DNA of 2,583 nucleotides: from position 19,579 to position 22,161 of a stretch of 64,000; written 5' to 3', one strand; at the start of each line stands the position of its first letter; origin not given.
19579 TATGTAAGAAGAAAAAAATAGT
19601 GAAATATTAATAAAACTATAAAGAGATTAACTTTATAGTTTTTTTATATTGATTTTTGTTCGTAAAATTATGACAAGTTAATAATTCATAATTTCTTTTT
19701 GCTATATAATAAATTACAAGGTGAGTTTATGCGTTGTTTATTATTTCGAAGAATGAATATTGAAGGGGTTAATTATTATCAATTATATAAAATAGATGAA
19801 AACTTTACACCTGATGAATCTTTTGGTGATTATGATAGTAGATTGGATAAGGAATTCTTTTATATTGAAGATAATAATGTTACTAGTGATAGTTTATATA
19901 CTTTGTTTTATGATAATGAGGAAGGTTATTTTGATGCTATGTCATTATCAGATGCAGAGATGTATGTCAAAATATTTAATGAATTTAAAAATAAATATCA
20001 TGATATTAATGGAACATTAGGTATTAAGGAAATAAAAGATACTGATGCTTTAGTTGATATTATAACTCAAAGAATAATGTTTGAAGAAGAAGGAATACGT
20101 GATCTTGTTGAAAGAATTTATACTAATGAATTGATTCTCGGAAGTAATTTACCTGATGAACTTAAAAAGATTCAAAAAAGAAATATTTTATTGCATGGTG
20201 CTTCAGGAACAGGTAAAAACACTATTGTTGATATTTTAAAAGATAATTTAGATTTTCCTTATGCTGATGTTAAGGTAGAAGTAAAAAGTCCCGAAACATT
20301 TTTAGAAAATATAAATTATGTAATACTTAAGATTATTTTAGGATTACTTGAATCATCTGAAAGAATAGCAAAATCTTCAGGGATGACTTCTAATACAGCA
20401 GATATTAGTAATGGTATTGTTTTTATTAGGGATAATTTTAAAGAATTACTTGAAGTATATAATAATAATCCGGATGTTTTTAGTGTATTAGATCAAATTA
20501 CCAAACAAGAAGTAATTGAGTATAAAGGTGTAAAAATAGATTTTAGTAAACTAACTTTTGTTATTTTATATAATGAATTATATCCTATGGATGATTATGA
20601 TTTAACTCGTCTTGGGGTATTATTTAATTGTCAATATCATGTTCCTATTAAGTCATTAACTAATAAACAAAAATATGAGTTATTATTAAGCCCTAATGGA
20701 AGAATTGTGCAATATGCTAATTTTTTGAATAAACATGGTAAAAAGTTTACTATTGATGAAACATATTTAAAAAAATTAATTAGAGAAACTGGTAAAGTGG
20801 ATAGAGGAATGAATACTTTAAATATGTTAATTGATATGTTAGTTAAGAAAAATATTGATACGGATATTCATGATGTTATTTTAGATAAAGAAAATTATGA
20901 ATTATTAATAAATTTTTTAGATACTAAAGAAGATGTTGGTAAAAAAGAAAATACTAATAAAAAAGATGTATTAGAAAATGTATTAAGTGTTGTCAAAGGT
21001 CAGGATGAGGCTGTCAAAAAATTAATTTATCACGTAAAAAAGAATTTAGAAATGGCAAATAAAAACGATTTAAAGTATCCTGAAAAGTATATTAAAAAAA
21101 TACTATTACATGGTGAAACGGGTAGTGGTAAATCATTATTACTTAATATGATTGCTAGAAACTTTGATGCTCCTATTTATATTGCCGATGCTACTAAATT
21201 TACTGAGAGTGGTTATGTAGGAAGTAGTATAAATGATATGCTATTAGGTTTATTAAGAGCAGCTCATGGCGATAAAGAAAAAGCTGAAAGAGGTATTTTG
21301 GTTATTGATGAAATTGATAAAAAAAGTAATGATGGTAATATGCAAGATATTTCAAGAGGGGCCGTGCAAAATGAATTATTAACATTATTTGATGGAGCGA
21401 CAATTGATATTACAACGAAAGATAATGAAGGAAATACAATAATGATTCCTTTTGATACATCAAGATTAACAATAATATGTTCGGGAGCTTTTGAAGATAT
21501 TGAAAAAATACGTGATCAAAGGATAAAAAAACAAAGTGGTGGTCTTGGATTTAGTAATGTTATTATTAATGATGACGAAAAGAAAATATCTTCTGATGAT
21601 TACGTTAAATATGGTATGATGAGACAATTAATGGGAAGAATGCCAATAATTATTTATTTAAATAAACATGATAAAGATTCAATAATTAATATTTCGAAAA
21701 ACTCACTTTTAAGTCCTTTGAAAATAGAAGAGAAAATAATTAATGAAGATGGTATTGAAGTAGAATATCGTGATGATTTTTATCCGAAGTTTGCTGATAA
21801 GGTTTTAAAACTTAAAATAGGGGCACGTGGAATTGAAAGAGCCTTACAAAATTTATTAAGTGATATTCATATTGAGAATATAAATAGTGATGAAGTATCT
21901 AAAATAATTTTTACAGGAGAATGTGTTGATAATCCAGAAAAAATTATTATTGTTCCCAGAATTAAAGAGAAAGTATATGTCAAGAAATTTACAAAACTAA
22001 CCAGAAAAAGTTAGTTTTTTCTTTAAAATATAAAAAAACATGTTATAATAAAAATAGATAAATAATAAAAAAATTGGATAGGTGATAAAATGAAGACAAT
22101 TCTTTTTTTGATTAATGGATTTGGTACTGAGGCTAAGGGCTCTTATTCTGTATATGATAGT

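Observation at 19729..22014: Naturally fused ClpX-ClpX pseudo-dimer: a degenerate AAA+ module followed by an intact one, without the zinc-binding domain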

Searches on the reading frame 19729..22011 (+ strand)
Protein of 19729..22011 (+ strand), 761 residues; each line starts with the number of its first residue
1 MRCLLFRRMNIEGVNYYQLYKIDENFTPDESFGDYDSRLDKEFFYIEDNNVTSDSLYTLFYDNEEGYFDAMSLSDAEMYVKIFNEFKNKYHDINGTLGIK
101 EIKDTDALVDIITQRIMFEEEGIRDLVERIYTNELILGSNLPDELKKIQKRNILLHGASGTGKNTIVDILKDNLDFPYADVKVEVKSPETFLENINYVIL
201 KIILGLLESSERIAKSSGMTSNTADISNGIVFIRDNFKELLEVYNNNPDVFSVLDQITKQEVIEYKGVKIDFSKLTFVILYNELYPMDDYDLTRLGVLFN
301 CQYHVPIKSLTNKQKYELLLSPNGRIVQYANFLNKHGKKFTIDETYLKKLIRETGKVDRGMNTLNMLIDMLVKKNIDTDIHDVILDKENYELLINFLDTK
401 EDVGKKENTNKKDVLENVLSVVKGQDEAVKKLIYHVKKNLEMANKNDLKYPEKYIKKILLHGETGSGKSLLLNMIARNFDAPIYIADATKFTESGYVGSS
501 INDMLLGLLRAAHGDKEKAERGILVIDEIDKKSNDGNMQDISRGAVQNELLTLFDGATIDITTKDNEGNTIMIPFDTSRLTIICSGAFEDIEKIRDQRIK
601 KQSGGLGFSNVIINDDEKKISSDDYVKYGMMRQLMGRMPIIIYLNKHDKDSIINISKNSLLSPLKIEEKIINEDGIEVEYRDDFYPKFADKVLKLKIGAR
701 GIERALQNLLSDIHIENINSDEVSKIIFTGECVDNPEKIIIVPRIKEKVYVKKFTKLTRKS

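Call 3: search_protein_families(library=pfam, proteins=[window:19729-22011:+], max_evalue=0.1)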
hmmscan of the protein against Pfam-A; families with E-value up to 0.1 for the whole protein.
window:19729-22011:+ (761 aa): 35 families (the best 25 are shown)
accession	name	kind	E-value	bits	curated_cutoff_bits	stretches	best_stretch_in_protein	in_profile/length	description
PF07724.20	AAA_2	-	7e-17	62.4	27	1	456-641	4-166/166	AAA domain (Cdc48 subfamily)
PF00004.35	AAA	-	9.2e-17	62.2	21.2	1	458-577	1-99/131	ATPase family associated with various cellular activities (AAA)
PF13401.12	AAA_22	-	3.5e-09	37.5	27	1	458-531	8-95/130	AAA domain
PF00493.29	MCM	-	6e-08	32.5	23.3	1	410-535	14-136/224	MCM P-loop domain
PF13191.12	AAA_16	-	1.5e-07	32.5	32.6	2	458-494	27-63/167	AAA ATPase domain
PF07728.20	AAA_5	-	1.3e-06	28.9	22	1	458-533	2-79/139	AAA domain (dynein-related subfamily)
PF13555.12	AAA_29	-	5.4e-06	26.5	27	1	148-168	19-40/61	P-loop containing region of AAA domain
PF00005.33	ABC_tran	-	7e-06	27.1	25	1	456-480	12-36/137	ABC transporter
PF00158.32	Sigma54_activat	-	8.7e-06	26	20.2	1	453-532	20-105/168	Sigma-54 interaction domain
PF03193.22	RsgA_GTPase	-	9.4e-06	26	30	0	410-478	61-129/174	RsgA GTPase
PF10431.15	ClpB_D2-small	-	8.7e-05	22.9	21.9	1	669-724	19-74/81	C-terminal, D2-small domain, of ClpB protein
PF12775.13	AAA_7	-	0.00012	22.2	25.8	0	456-492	34-70/181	P-loop containing dynein motor region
PF06309.17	Torsin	-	0.00017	22.1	27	0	153-174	56-77/127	Torsin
PF25201.1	nSTAND6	-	0.00028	21.4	27.7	0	146-185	13-54/148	Novel STAND NTPase 6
PF02367.23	TsaE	-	0.00031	21.1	26.6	0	448-480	23-46/128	Threonylcarbamoyl adenosine biosynthesis protein TsaE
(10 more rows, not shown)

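Call 4: search_protein_families(library=ncbifam, proteins=[window:19729-22011:+], max_evalue=0.1)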
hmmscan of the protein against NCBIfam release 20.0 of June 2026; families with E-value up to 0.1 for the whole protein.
window:19729-22011:+ (761 aa): 38 families (the best 25 are shown)
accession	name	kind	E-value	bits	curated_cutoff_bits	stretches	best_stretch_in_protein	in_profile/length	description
NF003745.1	PRK05342.1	equivalog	1.1e-64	218.8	359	2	405-742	56-408/418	ATP-dependent Clp protease ATP-binding subunit ClpX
TIGR00382.1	clpX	equivalog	1.2e-59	202.3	370.75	1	385-738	44-410/414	ATP-dependent protease ATP-binding subunit ClpX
TIGR00390.1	hslU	equivalog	2.4e-20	72.9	362.45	3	412-511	4-103/441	ATP-dependent protease ATPase subunit HslU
NF041006.2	cell_div_CdvC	equivalog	5.2e-07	28.9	650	1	434-556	109-234/370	cell division protein CdvC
NF003229.0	PRK04195.1-5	equivalog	8.5e-07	28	280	1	422-534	19-117/413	replication factor C large subunit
TIGR03345.1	VI_ClpV1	equivalog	2.1e-06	26.3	884.95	1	634-710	755-827/852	type VI secretion system ATPase TssH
TIGR02324.1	CP_lyasePhnL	equivalog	0.00017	21.1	256.3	1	428-480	7-59/224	phosphonate C-P lyase system protein PhnL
TIGR02928.1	TIGR02928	subfamily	0.0002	20.3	181.3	0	141-186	31-78/366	orc1/cdc6 family replication initiation protein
TIGR03608.1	L_ocin_972_ABC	subfamily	0.00043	19.8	254.85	0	457-477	26-46/206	putative bacteriocin export ABC transporter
NF008004.0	PRK10733.1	equivalog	0.00047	18.3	1008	1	412-532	144-256/644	ATP-dependent zinc metalloprotease FtsH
TIGR00152.1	TIGR00152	equivalog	0.00078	19.3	65.55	0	155-178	4-27/188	dephospho-CoA kinase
NF038308.1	RNA_repair_RtcR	equivalog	0.0011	17.9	650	0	388-472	148-221/530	RNA repair transcriptional activator RtcR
NF042959.1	IteA_antiphage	equivalog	0.0012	18.1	510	0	422-488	97-158/367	anti-phage ATPase IteA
NF033453.1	BREX_3_BrxF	hypoth_equivalog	0.0017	18.1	50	0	144-186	10-52/149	BREX-3 system P-loop-containing protein BrxF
NF040713.1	ZapE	equivalog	0.0022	17.3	140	0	421-479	13-76/344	cell division protein ZapE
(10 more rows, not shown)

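Call 5: search_solved_structures(query=window:19729-22011:+, max_evalue=1, show_alignments=2)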
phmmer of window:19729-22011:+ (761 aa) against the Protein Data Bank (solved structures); distinct sequences matched with E-value up to 1: 123 (the best 60 are shown).
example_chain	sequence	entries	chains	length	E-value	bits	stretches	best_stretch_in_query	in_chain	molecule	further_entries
6sfw_O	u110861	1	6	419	9.6e-47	163.1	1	414-734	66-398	ATP-dependent Clp protease ATP-binding subunit ClpX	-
9c87_A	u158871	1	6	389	1.8e-45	158.9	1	420-741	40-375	ATP-dependent Clp protease ATP-binding subunit ClpX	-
6wr2_A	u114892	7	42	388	1.8e-45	158.9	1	420-741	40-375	ATP-dependent Clp protease ATP-binding subunit ClpX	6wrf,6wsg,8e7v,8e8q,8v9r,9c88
4i34_A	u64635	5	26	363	2.1e-45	158.7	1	420-741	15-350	ATP-dependent Clp protease ATP-binding subunit ClpX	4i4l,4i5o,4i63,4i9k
3hte_A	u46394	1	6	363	2.6e-45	158.4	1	420-742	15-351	ATP-dependent Clp protease ATP-binding subunit clpX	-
8e91_A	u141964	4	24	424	2.9e-45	158.2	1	420-741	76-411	ATP-dependent Clp protease ATP-binding subunit ClpX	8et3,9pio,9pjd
6po1_A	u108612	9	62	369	4.5e-45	157.6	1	420-741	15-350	ATP-dependent Clp protease ATP-binding subunit ClpX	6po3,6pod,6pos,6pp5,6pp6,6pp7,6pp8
3hws_A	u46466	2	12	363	5.2e-45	157.4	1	420-741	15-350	ATP-dependent Clp protease ATP-binding subunit clpX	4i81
9ndj_F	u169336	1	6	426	8.3e-45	156.7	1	420-745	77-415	ATP-dependent Clp protease ATP-binding subunit ClpX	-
8yd0_A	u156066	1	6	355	1.8e-43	152.3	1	419-744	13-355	ATP-dependent Clp protease ATP-binding subunit ClpX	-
6vfs_E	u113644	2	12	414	9.3e-43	149.9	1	412-714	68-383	ATP-dependent Clp protease ATP-binding subunit ClpX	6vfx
1um8_A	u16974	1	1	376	4.6e-39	137.7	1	451-747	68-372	ATP-dependent Clp protease ATP-binding subunit clpX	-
9dvy_A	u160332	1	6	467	4.5e-31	111.3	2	446-607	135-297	ATP-dependent Clp protease ATP-binding subunit clpX-like, mitochondrial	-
9ykx_A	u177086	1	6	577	4.7e-31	111.2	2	446-607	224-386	ATP-dependent clpX-like chaperone, mitochondrial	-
9p9v_A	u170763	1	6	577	1.2e-30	109.9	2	446-607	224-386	ATP-dependent clpX-like chaperone, mitochondrial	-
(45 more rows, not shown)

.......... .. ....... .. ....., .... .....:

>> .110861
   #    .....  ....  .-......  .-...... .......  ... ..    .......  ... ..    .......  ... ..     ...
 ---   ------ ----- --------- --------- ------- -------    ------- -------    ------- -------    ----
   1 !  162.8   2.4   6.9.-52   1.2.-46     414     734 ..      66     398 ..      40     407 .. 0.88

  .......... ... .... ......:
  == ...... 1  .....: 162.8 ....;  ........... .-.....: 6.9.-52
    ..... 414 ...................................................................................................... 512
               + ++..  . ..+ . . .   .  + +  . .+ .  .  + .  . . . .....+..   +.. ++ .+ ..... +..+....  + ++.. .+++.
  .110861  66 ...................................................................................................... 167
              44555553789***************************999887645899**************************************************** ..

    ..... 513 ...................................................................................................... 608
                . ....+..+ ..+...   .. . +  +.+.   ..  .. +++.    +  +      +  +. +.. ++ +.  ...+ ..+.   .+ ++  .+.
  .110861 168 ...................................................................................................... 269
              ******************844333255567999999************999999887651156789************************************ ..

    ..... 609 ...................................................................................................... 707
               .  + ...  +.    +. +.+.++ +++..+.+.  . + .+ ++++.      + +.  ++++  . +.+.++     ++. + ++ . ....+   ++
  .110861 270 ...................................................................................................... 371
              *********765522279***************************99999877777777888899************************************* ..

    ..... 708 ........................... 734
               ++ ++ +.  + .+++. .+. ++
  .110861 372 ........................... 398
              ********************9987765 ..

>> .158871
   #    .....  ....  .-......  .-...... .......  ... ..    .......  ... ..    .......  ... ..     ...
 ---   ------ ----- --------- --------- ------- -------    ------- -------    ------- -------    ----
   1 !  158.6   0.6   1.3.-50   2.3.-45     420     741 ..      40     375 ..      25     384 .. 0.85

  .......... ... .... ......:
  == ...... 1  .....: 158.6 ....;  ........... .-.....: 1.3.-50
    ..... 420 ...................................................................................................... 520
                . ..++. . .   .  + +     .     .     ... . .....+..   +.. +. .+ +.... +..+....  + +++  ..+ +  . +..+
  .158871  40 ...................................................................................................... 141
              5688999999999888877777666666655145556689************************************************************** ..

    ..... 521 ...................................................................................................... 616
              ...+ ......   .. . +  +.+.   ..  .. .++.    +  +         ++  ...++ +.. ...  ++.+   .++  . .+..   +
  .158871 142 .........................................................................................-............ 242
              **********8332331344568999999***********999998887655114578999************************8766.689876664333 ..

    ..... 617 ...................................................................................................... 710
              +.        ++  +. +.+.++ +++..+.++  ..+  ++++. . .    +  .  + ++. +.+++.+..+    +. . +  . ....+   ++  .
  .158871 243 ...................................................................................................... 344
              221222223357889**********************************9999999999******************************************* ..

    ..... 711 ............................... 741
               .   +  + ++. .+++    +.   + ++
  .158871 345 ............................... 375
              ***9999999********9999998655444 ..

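Call 6: find_homologous_proteins(query=window:19729-22011:+)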
Query window:19729-22011:+ (761 aa): 16 proteins with E <= 0.001 among 8000 candidates.
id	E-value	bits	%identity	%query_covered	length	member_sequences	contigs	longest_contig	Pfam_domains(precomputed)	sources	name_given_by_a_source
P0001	0.0e+0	1120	68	100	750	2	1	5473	PF00158.33,PF07724.21,PF00005.34,PF12775.14,PF00493.30,PF00004.36,PF13401.13,PF07728.21,PF13191.13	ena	-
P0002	3.8e-170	586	41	100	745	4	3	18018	PF07724.21,PF00493.30,PF00004.36,PF13401.13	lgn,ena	-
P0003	8.4e-170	585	44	98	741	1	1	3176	PF07724.21,PF00493.30,PF00004.36,PF13401.13,PF07728.21,PF10431.16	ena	-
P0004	1.1e-162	561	44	99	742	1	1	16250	PF25201.1,PF07724.21,PF00004.36,PF13401.13,PF13238.13,PF10431.16,PF13191.13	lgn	-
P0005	9.6e-160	552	41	99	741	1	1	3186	PF07724.21,PF00004.36,PF07728.21,PF10431.16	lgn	-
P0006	1.9e-159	551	41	98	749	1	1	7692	PF00158.33,PF07724.21,PF00493.30,PF00004.36,PF07728.21,PF10431.16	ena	-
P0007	2.7e-158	547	41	98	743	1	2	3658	PF25201.1,PF00158.33,PF07724.21,PF12775.14,PF00493.30,PF00004.36,PF13401.13,PF07728.21,PF01078.28,PF10431.16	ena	-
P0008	2.8e-157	543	41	99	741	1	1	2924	PF00158.33,PF07724.21,PF00493.30,PF00004.36,PF10431.16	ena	-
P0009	1.7e-153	531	40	99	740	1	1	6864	PF25201.1,PF00158.33,PF07724.21,PF00493.30,PF00004.36,PF07728.21,PF01078.28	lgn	-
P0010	3.1e-150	520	41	98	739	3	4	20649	PF07724.21,PF12775.14,PF00493.30,PF00004.36,PF13401.13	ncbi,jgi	jgi:ATP-dependent Clp protease ATP-binding subunit ClpX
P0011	1.4e-131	459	46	70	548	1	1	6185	PF07724.21,PF00493.30,PF00004.36,PF10431.16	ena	-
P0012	2.3e-86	309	40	63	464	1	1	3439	PF13555.13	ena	-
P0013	1.4e-35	141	32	44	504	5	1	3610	PF20030.6,PF07724.21,PF00493.30,PF00004.36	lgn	-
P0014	1.1e-29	122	30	45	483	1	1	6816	PF07724.21,PF00493.30,PF00004.36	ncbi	-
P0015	5.0e-28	116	30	44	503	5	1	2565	PF07724.21,PF00493.30,PF00004.36,PF07728.21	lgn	-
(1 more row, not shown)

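Call 9: find_related_loci(query=window:19729-22011:+, collection=genome_contigs, flank=10000)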
Query window:19729-22011:+ (761 aa) in genome_contigs; peptide patterns used: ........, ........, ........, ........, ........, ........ (x = any residue, [..] = any of these).
203 stretches matched a pattern, but none encodes a relative of the query by tblastn (E <= 1e-3).

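Call 12: find_encoding_contigs(protein=P0010, flank=10000, max_places=4)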
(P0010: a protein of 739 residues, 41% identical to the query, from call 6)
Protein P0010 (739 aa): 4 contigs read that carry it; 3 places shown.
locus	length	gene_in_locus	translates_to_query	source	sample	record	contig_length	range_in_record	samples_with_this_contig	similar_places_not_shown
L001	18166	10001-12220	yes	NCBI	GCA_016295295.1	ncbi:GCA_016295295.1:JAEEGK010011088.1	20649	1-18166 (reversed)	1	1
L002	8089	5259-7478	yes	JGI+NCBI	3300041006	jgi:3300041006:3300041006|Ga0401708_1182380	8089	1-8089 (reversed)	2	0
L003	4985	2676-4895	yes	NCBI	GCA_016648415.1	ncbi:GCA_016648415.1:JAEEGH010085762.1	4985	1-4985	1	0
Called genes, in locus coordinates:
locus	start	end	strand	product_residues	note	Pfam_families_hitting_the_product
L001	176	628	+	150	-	PF02367:TsaE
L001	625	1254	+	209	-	PF00814:TsaD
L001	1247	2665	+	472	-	PF00583:Acetyltransf_1, PF13420:Acetyltransf_4, PF13673:Acetyltransf_10, PF13508:Acetyltransf_7, PF08445:FR47 (weak), PF00814:TsaD, PF22521:HypF_C_2 (weak)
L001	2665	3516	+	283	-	PF02666:PS_Dcarbxylase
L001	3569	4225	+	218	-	-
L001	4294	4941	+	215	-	-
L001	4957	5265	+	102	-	-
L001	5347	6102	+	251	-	-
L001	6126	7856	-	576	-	PF00501:AMP-binding, PF13193:AMP-binding_C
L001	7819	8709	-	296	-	PF00198:2-oxoacid_dh (faint)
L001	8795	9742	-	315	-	-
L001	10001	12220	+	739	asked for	PF12775:AAA_7 (faint), PF13401:AAA_22 (faint), PF00493:MCM (weak), PF00004:AAA, PF07724:AAA_2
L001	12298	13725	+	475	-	-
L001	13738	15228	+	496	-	PF07556:DUF1538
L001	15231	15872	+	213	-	PF00543:P-II (faint)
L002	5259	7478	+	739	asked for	PF12775:AAA_7 (faint), PF13401:AAA_22 (faint), PF00493:MCM (weak), PF00004:AAA, PF07724:AAA_2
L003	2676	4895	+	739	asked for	PF12775:AAA_7 (faint), PF13401:AAA_22 (faint), PF00493:MCM (weak), PF00004:AAA, PF07724:AAA_2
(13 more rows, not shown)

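Call 13: find_encoding_contigs(protein=P0002, flank=10000, max_places=3)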
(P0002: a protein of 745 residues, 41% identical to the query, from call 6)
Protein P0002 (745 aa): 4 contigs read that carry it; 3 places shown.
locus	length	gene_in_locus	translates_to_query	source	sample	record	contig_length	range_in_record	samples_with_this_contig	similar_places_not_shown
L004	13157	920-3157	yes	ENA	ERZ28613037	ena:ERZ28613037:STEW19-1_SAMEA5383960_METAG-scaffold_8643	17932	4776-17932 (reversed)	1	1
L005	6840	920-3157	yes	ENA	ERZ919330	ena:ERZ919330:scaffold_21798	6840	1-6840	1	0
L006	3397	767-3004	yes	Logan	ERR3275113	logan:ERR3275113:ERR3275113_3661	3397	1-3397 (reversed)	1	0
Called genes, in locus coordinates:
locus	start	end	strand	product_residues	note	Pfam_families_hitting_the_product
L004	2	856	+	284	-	?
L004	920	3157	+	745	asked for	PF13401:AAA_22 (faint), PF00493:MCM (weak), PF00004:AAA, PF07724:AAA_2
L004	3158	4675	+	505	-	-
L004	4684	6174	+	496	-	PF07556:DUF1538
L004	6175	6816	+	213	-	PF00543:P-II (faint)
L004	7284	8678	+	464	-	PF19789:DUF6273 (faint)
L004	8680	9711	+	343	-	PF09992:NAGPA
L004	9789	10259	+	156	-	-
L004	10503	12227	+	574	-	PF03485:Arg_tRNA_synt_N, PF00750:tRNA-synt_1d, PF05746:DALR_1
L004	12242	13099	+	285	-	PF23750:RsgI_M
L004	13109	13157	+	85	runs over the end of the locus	-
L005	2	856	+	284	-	?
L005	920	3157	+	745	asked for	PF13401:AAA_22 (faint), PF00493:MCM (weak), PF00004:AAA, PF07724:AAA_2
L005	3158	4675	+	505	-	-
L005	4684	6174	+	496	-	PF07556:DUF1538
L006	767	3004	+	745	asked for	PF13401:AAA_22 (faint), PF00493:MCM (weak), PF00004:AAA, PF07724:AAA_2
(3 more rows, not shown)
